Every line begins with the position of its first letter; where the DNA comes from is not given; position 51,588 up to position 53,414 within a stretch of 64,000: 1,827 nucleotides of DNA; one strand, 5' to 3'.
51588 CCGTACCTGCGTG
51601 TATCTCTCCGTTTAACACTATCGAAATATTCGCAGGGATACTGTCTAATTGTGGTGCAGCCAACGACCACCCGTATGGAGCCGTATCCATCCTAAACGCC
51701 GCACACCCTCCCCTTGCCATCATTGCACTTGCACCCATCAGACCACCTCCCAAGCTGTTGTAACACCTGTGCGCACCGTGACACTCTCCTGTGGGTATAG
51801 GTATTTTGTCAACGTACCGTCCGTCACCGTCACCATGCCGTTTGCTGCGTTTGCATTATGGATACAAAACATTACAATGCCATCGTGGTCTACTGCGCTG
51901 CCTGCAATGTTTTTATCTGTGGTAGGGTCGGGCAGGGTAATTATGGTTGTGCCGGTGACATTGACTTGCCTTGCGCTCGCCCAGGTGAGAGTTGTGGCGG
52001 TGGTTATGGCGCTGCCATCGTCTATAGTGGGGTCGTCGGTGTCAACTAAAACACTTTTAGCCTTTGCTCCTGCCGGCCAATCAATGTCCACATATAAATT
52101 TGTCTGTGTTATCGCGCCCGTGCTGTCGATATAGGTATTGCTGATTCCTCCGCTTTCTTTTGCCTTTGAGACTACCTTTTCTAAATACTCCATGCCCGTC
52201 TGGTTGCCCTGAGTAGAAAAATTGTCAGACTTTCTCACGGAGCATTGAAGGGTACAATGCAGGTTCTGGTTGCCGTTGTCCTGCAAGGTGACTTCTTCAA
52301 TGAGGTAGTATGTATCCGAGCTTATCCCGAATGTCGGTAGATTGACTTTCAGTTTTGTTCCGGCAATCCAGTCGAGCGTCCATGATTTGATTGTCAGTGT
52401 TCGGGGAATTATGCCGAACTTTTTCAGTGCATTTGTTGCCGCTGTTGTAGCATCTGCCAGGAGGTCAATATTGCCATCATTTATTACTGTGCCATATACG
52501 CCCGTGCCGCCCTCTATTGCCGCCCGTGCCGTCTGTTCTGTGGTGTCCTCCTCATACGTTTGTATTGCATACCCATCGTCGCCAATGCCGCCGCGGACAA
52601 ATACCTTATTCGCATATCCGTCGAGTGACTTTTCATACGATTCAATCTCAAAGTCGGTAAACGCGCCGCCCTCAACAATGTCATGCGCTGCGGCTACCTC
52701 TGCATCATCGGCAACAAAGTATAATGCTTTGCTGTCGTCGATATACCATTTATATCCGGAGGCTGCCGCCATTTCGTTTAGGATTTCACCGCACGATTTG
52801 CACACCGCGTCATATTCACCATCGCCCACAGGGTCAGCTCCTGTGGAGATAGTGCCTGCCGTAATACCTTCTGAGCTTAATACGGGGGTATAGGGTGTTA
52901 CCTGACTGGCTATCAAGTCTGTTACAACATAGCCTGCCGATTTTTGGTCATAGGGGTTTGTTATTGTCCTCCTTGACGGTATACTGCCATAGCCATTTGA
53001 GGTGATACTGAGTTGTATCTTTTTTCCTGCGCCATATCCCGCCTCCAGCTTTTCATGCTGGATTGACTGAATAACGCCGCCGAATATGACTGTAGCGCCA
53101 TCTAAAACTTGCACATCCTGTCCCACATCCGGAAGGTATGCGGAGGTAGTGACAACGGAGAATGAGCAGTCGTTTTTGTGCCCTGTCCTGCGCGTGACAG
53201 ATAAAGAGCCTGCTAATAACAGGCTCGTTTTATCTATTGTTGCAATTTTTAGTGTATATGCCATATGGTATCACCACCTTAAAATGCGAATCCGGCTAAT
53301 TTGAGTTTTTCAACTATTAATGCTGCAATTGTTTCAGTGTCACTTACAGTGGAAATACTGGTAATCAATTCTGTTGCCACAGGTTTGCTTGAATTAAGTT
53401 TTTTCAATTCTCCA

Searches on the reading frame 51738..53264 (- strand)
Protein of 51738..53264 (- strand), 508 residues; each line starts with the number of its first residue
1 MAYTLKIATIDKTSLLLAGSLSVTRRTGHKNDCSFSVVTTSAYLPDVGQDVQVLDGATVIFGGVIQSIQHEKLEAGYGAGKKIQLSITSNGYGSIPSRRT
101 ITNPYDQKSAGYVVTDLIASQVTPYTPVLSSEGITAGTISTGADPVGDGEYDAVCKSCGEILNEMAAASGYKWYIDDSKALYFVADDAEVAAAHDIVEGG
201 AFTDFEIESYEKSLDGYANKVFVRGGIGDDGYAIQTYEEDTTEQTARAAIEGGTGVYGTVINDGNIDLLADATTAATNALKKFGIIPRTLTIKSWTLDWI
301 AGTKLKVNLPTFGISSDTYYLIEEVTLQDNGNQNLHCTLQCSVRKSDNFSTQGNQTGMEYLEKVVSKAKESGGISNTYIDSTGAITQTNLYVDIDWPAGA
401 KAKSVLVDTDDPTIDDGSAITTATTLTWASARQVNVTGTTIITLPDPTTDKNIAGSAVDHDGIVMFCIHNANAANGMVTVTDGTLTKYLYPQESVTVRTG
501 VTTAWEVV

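Call 30: search_protein_families(library=pfam, proteins=[window:51738-53264:-], max_evalue=0.001)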
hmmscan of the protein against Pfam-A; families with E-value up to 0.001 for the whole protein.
window:51738-53264:- (508 aa): 0 families

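Call 66: search_dna_similar(query=window:51738-53264:-, collection=phages, mode=protein, max_rows=12)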
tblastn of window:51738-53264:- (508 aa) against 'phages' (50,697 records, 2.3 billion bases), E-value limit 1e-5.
Records with a match: 1; places in all: 1; records where one place covers at least 80% of the query: 0.
Best place of each record, by identity: <60% 1.
By first word of the organism name: Caudoviricetes 1.
By host as written in the record: Methanosarcinales 1.
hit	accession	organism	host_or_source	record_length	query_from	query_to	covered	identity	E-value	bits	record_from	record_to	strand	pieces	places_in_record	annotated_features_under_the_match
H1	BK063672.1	Caudoviricetes sp. vir515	Methanosarcinales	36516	18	183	33%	33.1%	7e-7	58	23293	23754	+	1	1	hypothetical protein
